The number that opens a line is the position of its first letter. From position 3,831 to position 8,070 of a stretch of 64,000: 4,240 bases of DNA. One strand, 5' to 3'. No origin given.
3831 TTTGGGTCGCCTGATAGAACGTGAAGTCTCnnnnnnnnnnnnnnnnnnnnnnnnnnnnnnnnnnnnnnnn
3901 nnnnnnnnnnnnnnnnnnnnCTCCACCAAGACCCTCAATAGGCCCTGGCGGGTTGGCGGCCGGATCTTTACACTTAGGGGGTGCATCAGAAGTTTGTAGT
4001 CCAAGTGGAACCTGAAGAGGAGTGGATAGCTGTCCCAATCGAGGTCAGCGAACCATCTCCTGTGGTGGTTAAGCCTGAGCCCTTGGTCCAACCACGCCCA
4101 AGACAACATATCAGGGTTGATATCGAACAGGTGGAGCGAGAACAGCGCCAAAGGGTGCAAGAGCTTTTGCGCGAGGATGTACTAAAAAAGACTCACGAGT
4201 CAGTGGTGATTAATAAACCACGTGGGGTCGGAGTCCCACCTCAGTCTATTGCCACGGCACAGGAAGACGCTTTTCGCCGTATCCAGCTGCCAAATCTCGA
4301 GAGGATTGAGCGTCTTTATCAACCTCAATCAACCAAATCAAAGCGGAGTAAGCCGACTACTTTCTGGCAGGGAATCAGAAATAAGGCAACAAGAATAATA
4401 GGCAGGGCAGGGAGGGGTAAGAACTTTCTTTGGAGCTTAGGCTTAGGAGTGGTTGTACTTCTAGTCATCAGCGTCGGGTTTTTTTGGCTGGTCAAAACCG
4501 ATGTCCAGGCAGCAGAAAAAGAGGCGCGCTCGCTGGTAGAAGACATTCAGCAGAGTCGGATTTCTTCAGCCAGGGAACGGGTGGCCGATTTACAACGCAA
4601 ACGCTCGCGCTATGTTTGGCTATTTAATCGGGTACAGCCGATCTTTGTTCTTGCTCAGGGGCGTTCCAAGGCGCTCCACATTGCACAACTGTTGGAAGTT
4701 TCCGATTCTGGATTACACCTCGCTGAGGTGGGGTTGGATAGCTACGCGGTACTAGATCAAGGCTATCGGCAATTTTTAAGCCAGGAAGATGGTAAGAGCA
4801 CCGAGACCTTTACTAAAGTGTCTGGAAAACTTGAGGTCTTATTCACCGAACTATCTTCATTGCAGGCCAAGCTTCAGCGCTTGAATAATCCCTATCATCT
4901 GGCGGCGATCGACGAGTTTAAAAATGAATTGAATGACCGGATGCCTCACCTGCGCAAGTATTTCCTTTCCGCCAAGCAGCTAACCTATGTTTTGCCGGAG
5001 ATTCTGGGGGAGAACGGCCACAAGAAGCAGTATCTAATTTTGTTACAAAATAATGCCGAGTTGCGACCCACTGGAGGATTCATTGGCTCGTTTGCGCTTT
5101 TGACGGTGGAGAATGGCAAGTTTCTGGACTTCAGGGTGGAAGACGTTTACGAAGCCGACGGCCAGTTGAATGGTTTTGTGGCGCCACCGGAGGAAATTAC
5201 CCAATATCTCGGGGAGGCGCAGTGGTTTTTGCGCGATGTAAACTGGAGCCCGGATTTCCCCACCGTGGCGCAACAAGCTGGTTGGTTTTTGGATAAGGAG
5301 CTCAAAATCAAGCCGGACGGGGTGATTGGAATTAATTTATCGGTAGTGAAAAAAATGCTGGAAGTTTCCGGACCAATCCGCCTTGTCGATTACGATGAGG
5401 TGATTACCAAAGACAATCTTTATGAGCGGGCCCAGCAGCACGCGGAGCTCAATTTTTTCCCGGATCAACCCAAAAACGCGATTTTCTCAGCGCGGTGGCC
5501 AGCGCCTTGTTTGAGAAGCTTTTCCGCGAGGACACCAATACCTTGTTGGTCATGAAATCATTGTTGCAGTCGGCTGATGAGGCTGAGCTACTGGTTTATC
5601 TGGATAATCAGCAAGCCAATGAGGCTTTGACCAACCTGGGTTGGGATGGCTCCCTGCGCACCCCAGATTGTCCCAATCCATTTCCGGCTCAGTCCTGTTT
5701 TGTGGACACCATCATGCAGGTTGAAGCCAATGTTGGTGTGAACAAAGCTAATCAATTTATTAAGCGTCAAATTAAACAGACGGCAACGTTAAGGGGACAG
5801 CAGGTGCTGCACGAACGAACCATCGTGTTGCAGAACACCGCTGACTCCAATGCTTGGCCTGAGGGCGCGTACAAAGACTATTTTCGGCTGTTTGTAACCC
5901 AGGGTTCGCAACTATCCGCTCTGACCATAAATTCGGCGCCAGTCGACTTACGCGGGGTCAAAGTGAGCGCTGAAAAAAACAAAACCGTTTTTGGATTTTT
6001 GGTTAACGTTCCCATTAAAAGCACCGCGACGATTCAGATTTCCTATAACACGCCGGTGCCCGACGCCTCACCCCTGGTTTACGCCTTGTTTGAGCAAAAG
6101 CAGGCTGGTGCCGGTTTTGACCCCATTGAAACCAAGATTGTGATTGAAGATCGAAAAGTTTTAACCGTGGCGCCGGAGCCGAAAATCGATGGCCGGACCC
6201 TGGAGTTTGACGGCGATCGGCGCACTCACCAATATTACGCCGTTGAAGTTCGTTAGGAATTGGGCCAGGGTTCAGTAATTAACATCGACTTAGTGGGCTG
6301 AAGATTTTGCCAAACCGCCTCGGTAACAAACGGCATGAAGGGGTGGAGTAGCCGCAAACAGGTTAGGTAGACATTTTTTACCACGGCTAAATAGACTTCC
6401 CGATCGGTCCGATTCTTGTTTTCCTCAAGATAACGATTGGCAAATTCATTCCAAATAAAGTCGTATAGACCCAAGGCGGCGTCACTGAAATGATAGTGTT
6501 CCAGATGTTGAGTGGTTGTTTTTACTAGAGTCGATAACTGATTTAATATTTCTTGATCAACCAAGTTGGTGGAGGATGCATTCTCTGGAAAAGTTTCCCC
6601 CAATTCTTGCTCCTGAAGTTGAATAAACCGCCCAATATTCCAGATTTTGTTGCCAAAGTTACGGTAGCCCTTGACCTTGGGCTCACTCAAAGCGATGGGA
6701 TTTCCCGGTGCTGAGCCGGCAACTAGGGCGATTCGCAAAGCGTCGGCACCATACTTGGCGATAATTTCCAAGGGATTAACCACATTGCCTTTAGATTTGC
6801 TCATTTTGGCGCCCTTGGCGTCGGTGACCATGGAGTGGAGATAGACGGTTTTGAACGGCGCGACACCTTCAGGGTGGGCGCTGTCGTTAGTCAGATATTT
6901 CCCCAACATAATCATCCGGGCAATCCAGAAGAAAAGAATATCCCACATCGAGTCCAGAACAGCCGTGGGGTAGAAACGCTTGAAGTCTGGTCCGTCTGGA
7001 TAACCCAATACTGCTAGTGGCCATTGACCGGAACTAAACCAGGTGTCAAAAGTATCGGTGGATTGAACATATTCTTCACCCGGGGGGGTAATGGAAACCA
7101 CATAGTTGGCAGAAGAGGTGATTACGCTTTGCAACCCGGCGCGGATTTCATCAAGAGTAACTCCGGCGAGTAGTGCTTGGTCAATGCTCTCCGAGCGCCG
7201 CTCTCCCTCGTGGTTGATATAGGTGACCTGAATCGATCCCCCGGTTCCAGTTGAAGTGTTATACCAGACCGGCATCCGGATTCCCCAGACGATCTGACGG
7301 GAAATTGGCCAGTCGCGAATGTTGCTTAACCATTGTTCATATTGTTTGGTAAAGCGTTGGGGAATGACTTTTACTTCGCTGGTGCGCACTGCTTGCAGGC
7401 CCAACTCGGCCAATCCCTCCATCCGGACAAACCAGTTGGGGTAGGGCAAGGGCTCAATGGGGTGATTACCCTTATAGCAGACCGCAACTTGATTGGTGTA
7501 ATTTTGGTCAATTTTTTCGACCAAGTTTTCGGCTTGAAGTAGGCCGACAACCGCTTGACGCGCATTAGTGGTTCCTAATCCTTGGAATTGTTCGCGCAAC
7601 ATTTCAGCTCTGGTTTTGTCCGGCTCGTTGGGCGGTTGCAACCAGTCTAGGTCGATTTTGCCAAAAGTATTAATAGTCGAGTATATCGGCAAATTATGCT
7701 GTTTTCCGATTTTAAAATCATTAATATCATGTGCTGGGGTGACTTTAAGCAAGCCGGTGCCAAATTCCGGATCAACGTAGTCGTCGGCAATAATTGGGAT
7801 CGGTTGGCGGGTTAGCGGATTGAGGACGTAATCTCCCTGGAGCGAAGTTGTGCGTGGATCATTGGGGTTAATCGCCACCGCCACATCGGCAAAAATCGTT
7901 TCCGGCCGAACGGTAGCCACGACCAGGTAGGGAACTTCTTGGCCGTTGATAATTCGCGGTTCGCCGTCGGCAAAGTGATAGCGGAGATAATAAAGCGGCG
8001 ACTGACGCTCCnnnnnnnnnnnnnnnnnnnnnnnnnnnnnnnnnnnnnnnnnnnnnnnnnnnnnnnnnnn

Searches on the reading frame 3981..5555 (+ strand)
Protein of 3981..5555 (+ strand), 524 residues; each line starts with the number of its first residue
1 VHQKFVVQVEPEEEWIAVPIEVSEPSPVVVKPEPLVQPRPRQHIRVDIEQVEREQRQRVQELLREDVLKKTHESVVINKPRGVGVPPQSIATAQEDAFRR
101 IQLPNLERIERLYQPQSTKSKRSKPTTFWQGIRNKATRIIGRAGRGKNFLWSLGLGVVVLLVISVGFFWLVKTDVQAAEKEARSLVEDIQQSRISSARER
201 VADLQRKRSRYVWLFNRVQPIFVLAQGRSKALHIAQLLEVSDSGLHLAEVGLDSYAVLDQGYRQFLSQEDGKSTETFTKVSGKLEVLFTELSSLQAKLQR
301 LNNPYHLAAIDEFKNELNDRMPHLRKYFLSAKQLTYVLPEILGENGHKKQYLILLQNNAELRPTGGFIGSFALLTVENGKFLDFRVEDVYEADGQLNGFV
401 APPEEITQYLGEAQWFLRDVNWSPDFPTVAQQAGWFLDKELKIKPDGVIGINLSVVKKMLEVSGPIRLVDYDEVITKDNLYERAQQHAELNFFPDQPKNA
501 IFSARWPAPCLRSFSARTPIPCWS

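Call 68: search_protein_families(library=pfam, proteins=[window:3981-5555:+], max_evalue=0.00001)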
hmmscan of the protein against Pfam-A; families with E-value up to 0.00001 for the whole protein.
window:3981-5555:+ (524 aa): 1 family
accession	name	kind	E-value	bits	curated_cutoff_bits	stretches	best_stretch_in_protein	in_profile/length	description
PF13196.11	DUF4012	-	2.2e-27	96.8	28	1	348-483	3-138/144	Protein of unknown function (DUF4012)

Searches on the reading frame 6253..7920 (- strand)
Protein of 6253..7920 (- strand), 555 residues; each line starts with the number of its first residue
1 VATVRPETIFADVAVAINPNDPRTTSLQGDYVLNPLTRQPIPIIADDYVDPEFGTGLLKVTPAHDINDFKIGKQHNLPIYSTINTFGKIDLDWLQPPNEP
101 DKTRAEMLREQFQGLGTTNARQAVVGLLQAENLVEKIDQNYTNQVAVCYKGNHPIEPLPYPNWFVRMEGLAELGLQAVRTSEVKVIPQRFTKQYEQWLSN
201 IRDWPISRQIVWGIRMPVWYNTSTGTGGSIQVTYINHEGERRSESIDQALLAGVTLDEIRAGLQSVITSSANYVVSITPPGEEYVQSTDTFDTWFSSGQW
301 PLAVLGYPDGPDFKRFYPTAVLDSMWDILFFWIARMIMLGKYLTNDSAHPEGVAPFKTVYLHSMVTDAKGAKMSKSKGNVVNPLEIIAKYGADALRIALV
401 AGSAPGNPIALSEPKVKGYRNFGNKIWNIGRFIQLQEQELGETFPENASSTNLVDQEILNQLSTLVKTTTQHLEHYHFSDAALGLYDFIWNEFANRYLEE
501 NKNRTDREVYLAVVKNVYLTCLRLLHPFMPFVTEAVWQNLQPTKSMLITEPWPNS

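Call 68: search_protein_families(library=pfam, proteins=[window:6253-7920:-], max_evalue=0.00001)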
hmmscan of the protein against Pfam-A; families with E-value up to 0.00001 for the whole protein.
window:6253-7920:- (555 aa): 4 families
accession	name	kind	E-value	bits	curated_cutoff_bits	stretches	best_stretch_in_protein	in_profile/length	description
PF00133.28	tRNA-synt_1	-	4.9e-62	210.4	22.7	1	156-407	185-409/414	tRNA synthetases class I (I, L, M and V)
PF08264.19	Anticodon_1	-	6.4e-27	94.7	25.1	1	455-553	1-105/148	Anticodon-binding domain of tRNA ligase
PF09334.17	tRNA-synt_1g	-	4.4e-11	42.6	20.1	0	353-404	309-359/391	tRNA synthetases class I (M)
PF13603.12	tRNA-synt_1_2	-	7.8e-10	39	25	1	27-125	84-181/185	Leucyl-tRNA synthetase, editing domain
